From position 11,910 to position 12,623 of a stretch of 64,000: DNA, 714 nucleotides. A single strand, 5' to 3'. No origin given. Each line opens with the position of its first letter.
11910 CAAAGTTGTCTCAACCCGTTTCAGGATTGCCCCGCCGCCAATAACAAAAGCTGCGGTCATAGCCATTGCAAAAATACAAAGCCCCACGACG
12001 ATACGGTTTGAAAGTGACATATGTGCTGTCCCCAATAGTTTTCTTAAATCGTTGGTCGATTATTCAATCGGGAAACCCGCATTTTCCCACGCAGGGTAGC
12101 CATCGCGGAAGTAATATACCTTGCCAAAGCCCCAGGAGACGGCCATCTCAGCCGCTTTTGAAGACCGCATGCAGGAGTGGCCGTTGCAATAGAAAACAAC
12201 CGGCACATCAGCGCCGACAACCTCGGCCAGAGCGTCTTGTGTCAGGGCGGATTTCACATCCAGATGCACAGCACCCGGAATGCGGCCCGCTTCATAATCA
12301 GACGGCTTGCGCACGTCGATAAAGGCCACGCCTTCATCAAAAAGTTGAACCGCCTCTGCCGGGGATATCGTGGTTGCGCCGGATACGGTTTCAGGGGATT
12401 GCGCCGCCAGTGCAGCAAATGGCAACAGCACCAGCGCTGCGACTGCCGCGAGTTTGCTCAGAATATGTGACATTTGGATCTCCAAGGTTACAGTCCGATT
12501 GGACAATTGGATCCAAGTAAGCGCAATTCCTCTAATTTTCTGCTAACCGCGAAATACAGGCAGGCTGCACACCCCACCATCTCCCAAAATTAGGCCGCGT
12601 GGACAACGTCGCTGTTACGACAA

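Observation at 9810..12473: Secreted rhodanese plus orphan chemoreceptor beside a sulfite dehydrogenase: candidate sulfur-taxis system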

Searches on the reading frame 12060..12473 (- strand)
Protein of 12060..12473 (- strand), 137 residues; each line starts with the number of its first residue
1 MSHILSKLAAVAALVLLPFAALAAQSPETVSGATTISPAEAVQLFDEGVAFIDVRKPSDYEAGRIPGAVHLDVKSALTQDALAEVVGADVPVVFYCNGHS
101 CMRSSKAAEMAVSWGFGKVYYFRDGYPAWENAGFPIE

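Call 5: search_protein_families(library=pfam, proteins=[window:12060-12473:-], max_evalue=0.01)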
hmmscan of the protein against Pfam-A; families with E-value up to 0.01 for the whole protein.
window:12060-12473:- (137 aa): 1 family
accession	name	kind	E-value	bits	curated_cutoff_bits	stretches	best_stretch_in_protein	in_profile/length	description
PF00581.25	Rhodanese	-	9.9e-18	64.9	22.2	1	37-131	1-101/102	Rhodanese-like domain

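Call 7: search_protein_families(library=ncbifam, proteins=[window:12060-12473:-], max_evalue=0.01)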
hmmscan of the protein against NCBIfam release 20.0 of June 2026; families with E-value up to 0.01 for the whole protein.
window:12060-12473:- (137 aa): 13 families
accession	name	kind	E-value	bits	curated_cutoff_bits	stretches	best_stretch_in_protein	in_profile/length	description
NF045694.1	seleno_TsoB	exception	6.4e-18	64.2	805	1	46-137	59-157/572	rhodanese/DsbD fusion-like selenoprotein TsoB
NF006444.0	PRK08762.1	equivalog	3.8e-14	52.1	449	1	32-137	13-115/387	molybdopterin-synthase adenylyltransferase MoeB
TIGR03865.1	PQQ_CXXCW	subfamily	2e-13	50.5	128.05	1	79-137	104-163/167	PQQ-dependent catabolism-associated CXXCW motif protein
NF041203.1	rhodanese_LYCAU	equivalog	1.6e-11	44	115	1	43-137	31-124/126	rhodanese-related (seleno)protein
NF001195.0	PRK00162.1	equivalog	2.9e-10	40.4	102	1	35-132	6-99/108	thiosulfate sulfurtransferase GlpE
NF005902.0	PRK07878.1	equivalog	2.3e-08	33.3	647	1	23-131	276-383/392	adenylyltransferase/sulfurtransferase MoeZ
NF045521.1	rhoda_near_glyco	subfamily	8.7e-07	28.8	145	1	41-136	24-115/144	rhodanese homology domain-containing protein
NF001133.1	PRK00142.1-1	equivalog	2.8e-05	23.8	170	1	31-125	103-199/229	oxygen-dependent tRNA uridine(34) hydroxylase TrhO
NF005646.0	PRK07411.1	equivalog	0.0002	20.6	633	1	35-129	283-379/390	molybdopterin-synthase adenylyltransferase MoeB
NF008750.0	PRK11784.1-2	equivalog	0.001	18.2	241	0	46-73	13-40/346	tRNA 2-selenouridine(34) synthase MnmH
NF007627.0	PRK10287.1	equivalog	0.0014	18.9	102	1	50-119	22-88/104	thiosulfate sulfurtransferase PspE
TIGR02981.1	phageshock_pspE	exception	0.0017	18.7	126.3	1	50-119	20-86/101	thiosulfate sulfurtransferase PspE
NF008752.0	PRK11784.1-4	equivalog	0.0073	15.1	266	1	43-74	16-44/357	tRNA 2-selenouridine(34) synthase MnmH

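Call 15: find_homologous_proteins(query=window:12063-12473:-, max_evalue=0.001)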
Query window:12063-12473:- (137 aa): 689 proteins with E <= 0.001 among 835 candidates; the best 120 are listed.
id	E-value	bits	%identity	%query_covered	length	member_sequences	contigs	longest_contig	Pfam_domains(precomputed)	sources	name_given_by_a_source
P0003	1.4e-82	292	99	100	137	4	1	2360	PF00581.26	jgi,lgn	jgi:rhodanese-related sulfurtransferase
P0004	2.0e-72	259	86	100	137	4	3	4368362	PF00581.26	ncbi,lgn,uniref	ncbi:rhodanese-like domain-containing protein [Shimia sp. MIT1388]|uniref:rhodanese-like domain-cont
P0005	1.6e-57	211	68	100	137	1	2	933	PF00581.26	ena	-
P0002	2.1e-54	201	74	96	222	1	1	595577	PF00581.26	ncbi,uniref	ncbi:MAG: rhodanese-like domain-containing protein [Shimia sp.]|uniref:rhodanese-like domain-contain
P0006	1.1e-53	199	70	82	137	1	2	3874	PF00581.26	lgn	-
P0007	1.5e-53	198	72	80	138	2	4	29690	PF00581.26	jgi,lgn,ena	-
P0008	3.7e-53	197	63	100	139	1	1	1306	PF00581.26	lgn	-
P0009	7.0e-53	196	71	88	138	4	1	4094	PF00581.26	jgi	-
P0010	4.2e-52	194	64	100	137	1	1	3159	PF00581.26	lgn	-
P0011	6.9e-51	190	68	85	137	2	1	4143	PF00581.26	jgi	jgi:rhodanese-related sulfurtransferase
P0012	1.8e-50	188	63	100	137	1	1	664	PF00581.26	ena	-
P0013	2.3e-50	188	63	100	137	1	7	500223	PF00581.26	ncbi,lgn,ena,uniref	ncbi:rhodanese-like domain-containing protein [Pseudophaeobacter sp.]|uniref:rhodanese-like domain-c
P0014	3.2e-50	188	64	97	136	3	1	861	PF00581.26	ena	-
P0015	3.3e-50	187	64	100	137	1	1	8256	PF00581.26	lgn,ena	-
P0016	4.0e-50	187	61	100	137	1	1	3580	PF00581.26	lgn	-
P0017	4.8e-50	187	63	100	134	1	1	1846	PF00581.26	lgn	-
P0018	3.8e-49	184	63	100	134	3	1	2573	PF00581.26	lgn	-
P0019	7.1e-49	183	62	100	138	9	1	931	PF00581.26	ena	-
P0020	8.4e-49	183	63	100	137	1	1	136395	PF00581.26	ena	-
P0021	3.9e-48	181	63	100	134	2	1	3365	PF00581.26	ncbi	-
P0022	7.6e-48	180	62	93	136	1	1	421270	PF00581.26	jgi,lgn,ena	-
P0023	7.7e-48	180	58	100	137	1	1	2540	PF00581.26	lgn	-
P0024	8.3e-48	180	58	100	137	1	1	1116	PF00581.26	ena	-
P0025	8.7e-48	180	64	95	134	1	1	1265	PF00581.26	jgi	-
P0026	1.0e-47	179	58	100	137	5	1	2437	PF00581.26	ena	-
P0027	2.3e-47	178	66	85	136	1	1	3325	PF00581.26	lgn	-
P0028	2.4e-47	178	64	95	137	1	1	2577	PF00581.26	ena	-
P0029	2.5e-47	178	60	97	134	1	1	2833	PF00581.26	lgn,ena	-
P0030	4.1e-47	177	60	100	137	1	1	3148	PF00581.26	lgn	-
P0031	4.4e-47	177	64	89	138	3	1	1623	PF00581.26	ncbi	-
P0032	7.0e-47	177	62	100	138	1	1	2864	PF00581.26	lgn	-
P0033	7.2e-47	177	61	100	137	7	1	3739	PF00581.26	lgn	-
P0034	7.6e-47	177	63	82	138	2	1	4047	PF00581.26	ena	-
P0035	9.9e-47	176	57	100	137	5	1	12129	PF00581.26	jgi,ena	-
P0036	1.7e-46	176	59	97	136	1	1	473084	PF00581.26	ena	-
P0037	2.0e-46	175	55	100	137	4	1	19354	PF00581.26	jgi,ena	-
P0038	3.2e-46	175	57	100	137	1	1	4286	PF00581.26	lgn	-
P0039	3.4e-46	175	62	93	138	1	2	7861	PF00581.26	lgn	-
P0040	3.4e-46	175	60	98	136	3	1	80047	PF00581.26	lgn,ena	-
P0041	4.6e-46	174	59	97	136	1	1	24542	PF00581.26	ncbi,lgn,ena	-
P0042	6.2e-46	174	59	97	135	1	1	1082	PF00581.26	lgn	-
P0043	1.0e-45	173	66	80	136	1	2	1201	PF00581.26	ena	-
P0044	1.3e-45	173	57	100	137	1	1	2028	PF00581.26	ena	-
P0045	1.8e-45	172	65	85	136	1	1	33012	PF00581.26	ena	-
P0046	2.5e-45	172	59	100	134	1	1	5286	PF00581.26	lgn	-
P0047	3.8e-45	171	66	85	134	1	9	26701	PF00581.26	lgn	-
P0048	4.0e-45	171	59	100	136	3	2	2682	PF00581.26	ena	-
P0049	4.2e-45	171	55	100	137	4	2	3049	PF00581.26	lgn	-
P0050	4.4e-45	171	55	100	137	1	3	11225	PF00581.26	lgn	-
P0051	5.0e-45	171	62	90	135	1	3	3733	PF00581.26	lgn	-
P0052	5.2e-45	171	61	100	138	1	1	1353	PF00581.26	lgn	-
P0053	6.2e-45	170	59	96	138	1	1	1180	PF00581.26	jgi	jgi:rhodanese-related sulfurtransferase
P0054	6.3e-45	170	61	96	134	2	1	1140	PF00581.26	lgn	-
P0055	6.8e-45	170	63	80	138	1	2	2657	PF00581.26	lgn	-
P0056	7.6e-45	170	56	99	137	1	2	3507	PF00581.26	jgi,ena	-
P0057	8.4e-45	170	58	100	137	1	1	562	PF00581.26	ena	-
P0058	8.7e-45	170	59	100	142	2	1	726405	PF00581.26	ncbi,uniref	ncbi:rhodanese-like domain-containing protein [Pontitalea aquivivens]|uniref:rhodanese-like domain-c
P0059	8.9e-45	170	60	95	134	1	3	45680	PF00581.26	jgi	jgi:rhodanese-related sulfurtransferase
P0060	9.3e-45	170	58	95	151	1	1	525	PF00581.26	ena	-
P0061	9.6e-45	170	62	85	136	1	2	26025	PF00581.26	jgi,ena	-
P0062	9.7e-45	170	58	95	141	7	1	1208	PF00581.26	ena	-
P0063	1.0e-44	170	58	98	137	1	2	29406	PF00581.26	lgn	-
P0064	1.0e-44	170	56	97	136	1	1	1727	PF00581.26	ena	-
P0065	1.3e-44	169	64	82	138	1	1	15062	PF00581.26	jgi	jgi:rhodanese-related sulfurtransferase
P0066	1.4e-44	169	58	100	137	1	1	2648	PF00581.26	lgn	-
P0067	1.4e-44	169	62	82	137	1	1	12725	PF00581.26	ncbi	-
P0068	1.4e-44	169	60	97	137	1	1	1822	PF00581.26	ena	-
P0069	1.5e-44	169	61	82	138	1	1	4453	PF00581.26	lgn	-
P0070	1.5e-44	169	65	85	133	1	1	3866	PF00581.26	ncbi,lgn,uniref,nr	ncbi:rhodanese-related sulfurtransferase [Palleronia aestuarii]|uniref:Rhodanese-related sulfurtrans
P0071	1.5e-44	169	61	91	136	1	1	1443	PF00581.26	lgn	-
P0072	2.4e-44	169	62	82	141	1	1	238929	PF00581.26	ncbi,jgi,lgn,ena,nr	ncbi:MAG: rhodanese-like domain-containing protein [Gammaproteobacteria bacterium]|nr:rhodanese-like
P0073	3.0e-44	168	59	93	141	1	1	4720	PF00581.26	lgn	-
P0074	3.7e-44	168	62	91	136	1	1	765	PF00581.26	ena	-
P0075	5.3e-44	167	58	100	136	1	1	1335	PF00581.26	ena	-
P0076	5.8e-44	167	63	82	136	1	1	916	PF00581.26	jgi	jgi:rhodanese-related sulfurtransferase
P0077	6.3e-44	167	57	96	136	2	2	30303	PF00581.26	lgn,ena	-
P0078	1.2e-43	166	53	98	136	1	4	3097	PF00581.26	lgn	-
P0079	1.9e-43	166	60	97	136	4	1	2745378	PF00581.26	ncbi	-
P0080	1.9e-43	166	56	100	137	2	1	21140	PF00581.26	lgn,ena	-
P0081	1.9e-43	166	60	82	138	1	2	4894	PF00581.26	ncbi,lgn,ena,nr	ncbi:MAG: rhodanese-like domain-containing protein [Gammaproteobacteria bacterium]|nr:rhodanese-like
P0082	2.0e-43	166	58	94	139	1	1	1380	PF00581.26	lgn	-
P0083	2.3e-43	165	57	95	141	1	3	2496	PF00581.26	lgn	-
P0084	2.3e-43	165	55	100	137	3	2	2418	PF00581.26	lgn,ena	-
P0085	2.3e-43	165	55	100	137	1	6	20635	PF00581.26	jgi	jgi:rhodanese-related sulfurtransferase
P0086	2.4e-43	165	57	99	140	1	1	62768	PF00581.26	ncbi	-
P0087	2.5e-43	165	63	82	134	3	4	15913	PF00581.26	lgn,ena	-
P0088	3.3e-43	165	60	84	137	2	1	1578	PF00581.26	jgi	jgi:rhodanese-related sulfurtransferase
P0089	3.6e-43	165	57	94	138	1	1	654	PF00581.26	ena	-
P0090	3.8e-43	165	56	100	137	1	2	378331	PF00581.26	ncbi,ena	-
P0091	4.0e-43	165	60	92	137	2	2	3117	PF00581.26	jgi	jgi:rhodanese-related sulfurtransferase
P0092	5.0e-43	164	60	86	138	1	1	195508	PF00581.26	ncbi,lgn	-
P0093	5.3e-43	164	58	96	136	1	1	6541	PF00581.26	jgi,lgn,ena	-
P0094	5.9e-43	164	60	88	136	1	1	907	PF00581.26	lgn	-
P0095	6.4e-43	164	60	100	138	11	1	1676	PF00581.26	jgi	-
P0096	6.7e-43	164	62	85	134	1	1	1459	PF00581.26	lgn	-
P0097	6.7e-43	164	54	95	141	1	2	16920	PF00581.26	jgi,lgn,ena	-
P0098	6.8e-43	164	63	82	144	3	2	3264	PF00581.26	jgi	jgi:rhodanese-related sulfurtransferase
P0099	7.1e-43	164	57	100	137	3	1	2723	PF00581.26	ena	-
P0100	8.0e-43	164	59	93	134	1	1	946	PF00581.26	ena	-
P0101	8.3e-43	164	61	89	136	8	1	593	PF00581.26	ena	-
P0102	8.7e-43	163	55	95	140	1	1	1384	PF00581.26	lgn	-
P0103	9.7e-43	163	58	96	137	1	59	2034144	PF00581.26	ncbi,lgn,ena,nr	ncbi:MAG: rhodanese-like domain-containing protein [Chromatiaceae bacterium]|nr:rhodanese-like domai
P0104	1.1e-42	163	54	100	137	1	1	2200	PF00581.26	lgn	-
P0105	1.2e-42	163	55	100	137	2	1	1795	PF00581.26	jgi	jgi:rhodanese-related sulfurtransferase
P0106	1.3e-42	163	55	100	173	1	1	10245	PF00581.26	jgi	jgi:rhodanese-related sulfurtransferase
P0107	1.3e-42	163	59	93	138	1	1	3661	PF00581.26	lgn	-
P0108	1.3e-42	163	56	96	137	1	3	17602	PF00581.26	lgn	-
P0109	1.4e-42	163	57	94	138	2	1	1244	PF00581.26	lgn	-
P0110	1.4e-42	163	53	100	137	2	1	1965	PF00581.26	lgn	-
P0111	1.5e-42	163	61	82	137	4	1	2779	PF00581.26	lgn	-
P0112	1.6e-42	163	55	100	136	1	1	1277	PF00581.26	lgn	-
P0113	1.7e-42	163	58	95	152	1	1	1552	PF00581.26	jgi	-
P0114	1.7e-42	163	59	91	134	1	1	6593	PF00581.26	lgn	-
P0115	1.8e-42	162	56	98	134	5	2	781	PF00581.26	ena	-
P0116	1.9e-42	162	62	86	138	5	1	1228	PF00581.26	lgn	-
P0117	2.0e-42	162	59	95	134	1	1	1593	PF00581.26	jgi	jgi:rhodanese-related sulfurtransferase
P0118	2.0e-42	162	62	86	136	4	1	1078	PF00581.26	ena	-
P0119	2.2e-42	162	60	82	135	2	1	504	PF00581.26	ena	-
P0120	2.2e-42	162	58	100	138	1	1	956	PF00581.26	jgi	jgi:rhodanese-related sulfurtransferase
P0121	2.2e-42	162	56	100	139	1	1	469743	PF00581.26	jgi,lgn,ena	-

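Call 17: find_related_loci(query=A1, collection=genome_contigs, flank=10000)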
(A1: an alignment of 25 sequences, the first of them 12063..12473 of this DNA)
Query A1 (137 aa) in genome_contigs; peptide patterns used: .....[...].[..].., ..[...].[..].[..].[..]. (x = any residue, [..] = any of these).
266 stretches matched a pattern; 228 encode a relative of the query (tblastn E <= 1e-3); the best 80 are kept; 80 distinct loci.
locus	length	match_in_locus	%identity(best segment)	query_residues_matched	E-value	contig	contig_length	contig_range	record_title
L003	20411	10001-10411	99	1-137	9e-89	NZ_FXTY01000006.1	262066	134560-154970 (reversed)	Shimia sagamensis strain DSM 29734 Ga0170411_106, whole genome shotgun sequence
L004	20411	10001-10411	87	1-137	3e-78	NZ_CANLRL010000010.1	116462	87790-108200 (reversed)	Uncultured Shimia sp. isolate N1E20-Z.fasta NODE_10, whole genome shotgun sequence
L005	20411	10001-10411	86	1-137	5e-78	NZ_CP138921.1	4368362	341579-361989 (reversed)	Shimia sp. MIT1388 chromosome, complete genome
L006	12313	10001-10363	71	18-137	5e-56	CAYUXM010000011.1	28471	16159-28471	MAG TPA_asm: uncultured Rhodobacterales bacterium isolate binchicken_co334_300 genome assembly, contig: NODE_2680_length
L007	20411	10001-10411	60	1-137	2e-53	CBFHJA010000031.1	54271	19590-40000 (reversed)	MAG: uncultured Aliishimia sp. isolate AGTU_285_bin_16_strict genome assembly, contig: AGTU_285_bin_16_strict_c31, whole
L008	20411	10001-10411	57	1-137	1e-52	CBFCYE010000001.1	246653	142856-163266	MAG TPA_asm: uncultured Gammaproteobacteria bacterium isolate SRR26215679_binner12_Refined_162 genome assembly, contig:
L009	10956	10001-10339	69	25-137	4e-52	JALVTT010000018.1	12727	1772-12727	MAG: Sedimenticola sp. isolate M1_metabat2_scaf2bin.028 M1_NODE_1215_length_12727_cov_3.459127, whole genome shotgun seq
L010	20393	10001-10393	64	8-137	5e-52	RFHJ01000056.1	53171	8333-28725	MAG: Gammaproteobacteria bacterium isolate J047 k99_190616, whole genome shotgun sequence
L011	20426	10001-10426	59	1-137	1e-51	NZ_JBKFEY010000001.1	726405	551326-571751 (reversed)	Defluviimonas sp. KMU-169 1, whole genome shotgun sequence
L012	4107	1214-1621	60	5-137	2e-51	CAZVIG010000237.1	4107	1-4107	MAG TPA_asm: uncultured Sedimenticola sp. isolate binchicken_co188_226 genome assembly, contig: NODE_26173_length_4107_c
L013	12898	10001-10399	59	5-137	3e-51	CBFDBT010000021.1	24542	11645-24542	MAG TPA_asm: uncultured Alphaproteobacteria bacterium isolate SRR26215677_concoct_115 genome assembly, contig: ERZ250734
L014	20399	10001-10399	58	5-137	2e-50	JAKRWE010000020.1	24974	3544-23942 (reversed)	MAG: Chromatiales bacterium isolate Adamantis Mar_7 scaffold20_size24974_pilon, whole genome shotgun sequence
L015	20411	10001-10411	59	4-137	7e-50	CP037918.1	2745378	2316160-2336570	Chromatiaceae bacterium isolate CTD079 chromosome, complete genome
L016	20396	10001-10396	58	7-137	4e-49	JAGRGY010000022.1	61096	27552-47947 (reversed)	MAG: Gammaproteobacteria bacterium isolate HKST-UBA186 2011-04-20_1_(paired)_contig_9545, whole genome shotgun sequence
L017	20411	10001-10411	61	1-137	5e-54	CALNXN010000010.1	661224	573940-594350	MAG: uncultured Alphaproteobacteria bacterium isolate HOU_bin.0014 genome assembly, contig: contig_4469, whole genome sh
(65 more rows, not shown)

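Call 35: find_related_loci(query=A4, collection=metagenome_contigs, flank=4000)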
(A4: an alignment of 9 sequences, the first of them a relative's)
Query A4 (239 aa) in metagenome_contigs; peptide patterns used: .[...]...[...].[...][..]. (x = any residue, [..] = any of these).
143 stretches matched a pattern; 23 encode a relative of the query (tblastn E <= 1e-3); 23 distinct loci.
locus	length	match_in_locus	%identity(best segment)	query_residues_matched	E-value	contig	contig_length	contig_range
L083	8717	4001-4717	100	1-239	2e-164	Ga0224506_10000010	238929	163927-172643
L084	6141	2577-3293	71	1-239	4e-116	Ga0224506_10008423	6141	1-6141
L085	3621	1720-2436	68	1-239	3e-111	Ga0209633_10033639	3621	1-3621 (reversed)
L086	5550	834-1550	68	1-239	2e-109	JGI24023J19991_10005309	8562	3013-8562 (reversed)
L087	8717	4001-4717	62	1-239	2e-98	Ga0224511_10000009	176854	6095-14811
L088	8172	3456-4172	62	1-239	2e-98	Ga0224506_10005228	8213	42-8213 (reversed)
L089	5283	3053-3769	56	1-239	2e-91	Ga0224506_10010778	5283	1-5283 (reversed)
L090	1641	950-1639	57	3-232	4e-95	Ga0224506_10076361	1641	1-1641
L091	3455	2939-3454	74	1-172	3e-85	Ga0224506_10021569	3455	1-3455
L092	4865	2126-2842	54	1-239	4e-83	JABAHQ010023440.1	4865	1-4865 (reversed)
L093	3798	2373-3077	38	3-236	4e-58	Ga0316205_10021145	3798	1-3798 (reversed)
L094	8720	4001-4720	37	1-239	4e-56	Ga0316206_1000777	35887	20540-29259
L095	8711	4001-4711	36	1-236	7e-54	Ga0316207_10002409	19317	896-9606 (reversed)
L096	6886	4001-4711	35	1-236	4e-51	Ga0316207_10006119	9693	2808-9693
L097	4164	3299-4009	36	1-236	1e-41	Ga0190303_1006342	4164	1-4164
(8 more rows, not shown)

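Call 39: search_solved_structures(query=A1, max_evalue=0.001, show_alignments=3)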
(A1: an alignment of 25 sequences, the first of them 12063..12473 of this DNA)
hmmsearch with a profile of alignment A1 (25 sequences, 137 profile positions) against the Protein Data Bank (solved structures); distinct sequences matched with E-value up to 0.001: 26.
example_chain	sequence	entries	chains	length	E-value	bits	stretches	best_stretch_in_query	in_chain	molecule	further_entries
6mxv_A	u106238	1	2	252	9.6e-19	70.7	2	49-135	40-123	Rhodanese-like family protein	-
2hhg_A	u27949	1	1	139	3.6e-09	39.7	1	24-137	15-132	Hypothetical protein RPA3614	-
3tp9_A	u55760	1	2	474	1.8e-08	37.5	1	20-137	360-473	BETA-LACTAMASE and RHODANESE DOMAIN PROTEIN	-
5hbl_A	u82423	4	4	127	2.6e-07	33.7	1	33-136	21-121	Inner membrane protein YgaP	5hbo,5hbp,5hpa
2moi_A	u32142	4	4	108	2.8e-07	33.6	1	34-136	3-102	Inner membrane protein YgaP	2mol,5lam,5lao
2mrm_A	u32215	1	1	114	4e-07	33.1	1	34-136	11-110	Membrane protein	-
1yt8_A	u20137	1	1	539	8.5e-07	32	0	40-133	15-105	thiosulfate sulfurtransferase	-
3o3w_A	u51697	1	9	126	1.5e-06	31.2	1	47-129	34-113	BH2092 protein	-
1gmx_A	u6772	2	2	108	1.6e-06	31.1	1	36-131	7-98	THIOSULFATE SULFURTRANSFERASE GLPE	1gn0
3nhv_A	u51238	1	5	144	1.7e-06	31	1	47-130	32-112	BH2092 protein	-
8w14_A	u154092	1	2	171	5.8e-06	29.3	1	35-126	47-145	Rhodanese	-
3hix_A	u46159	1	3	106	6.7e-06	29.1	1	50-136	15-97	Alr3790 protein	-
3k9r_A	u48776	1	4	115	8.2e-06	28.8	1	50-136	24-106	Alr3790 protein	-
5hbq_A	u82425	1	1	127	9.9e-06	28.6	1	33-136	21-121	Inner membrane protein YgaP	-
2kl3_A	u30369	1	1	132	1.2e-05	28.3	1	50-136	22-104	Alr3790 protein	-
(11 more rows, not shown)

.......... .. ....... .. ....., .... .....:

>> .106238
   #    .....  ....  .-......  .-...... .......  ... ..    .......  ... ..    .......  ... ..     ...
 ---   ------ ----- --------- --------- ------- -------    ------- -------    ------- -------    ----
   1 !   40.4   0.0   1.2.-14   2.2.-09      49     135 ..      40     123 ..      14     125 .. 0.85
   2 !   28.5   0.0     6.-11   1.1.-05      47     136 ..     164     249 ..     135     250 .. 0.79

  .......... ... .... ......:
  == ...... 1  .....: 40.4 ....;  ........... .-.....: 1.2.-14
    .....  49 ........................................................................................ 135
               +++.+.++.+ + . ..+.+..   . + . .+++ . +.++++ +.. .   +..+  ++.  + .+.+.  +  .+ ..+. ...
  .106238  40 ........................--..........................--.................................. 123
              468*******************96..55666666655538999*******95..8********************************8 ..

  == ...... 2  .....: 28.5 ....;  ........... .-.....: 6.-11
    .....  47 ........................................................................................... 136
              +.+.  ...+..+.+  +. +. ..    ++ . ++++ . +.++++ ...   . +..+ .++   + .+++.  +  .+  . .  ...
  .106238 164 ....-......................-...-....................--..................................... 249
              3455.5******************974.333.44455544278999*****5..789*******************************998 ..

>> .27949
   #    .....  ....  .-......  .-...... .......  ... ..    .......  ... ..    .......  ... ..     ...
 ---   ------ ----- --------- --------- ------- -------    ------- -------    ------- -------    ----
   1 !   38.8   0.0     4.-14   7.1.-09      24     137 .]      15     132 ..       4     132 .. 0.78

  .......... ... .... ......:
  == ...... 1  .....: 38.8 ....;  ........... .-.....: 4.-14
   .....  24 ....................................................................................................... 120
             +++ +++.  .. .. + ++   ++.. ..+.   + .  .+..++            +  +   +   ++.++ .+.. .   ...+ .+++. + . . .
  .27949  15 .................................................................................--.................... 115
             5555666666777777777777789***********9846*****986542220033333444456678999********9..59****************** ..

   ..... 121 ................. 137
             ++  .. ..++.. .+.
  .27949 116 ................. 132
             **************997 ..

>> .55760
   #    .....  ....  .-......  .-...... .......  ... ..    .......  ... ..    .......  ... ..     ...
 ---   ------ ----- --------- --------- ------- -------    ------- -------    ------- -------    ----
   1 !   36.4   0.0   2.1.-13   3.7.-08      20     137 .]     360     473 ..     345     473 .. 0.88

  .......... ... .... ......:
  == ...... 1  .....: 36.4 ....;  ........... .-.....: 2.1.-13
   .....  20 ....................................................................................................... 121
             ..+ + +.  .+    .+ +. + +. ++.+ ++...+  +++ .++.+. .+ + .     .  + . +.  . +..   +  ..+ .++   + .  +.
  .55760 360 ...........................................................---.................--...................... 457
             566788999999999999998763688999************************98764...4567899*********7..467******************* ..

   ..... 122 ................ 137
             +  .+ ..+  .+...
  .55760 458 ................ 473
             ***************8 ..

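Call 68: predict_structure(alignment_id=A1)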
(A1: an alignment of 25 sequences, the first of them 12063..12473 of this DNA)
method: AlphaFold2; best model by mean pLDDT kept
length: 137 residues; sequences in the alignment: 25
mean_pLDDT: 90.5   pTM: 0.80
mean pLDDT of the five models: 90.5, 89.9, 89.7, 89.3, 87.4
residues with pLDDT >= 90: 112; 70-90: 2; 50-70: 22; < 50: 1
segments of 3 or more residues with pLDDT < 50: none
pLDDT, mean of each block of 10 residues (from residue 1): 57 59 83 98 98 97 97 96 98 96 97 98 98 96
secondary structure, 60 per line:
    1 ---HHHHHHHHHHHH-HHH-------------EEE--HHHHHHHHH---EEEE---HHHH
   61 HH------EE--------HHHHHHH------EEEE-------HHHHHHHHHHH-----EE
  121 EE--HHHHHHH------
elements in order: H4-15 E33-35 H38-46 E50-53 H57-62 H79-85 E92-95 H103-113 E119-122 H125-131
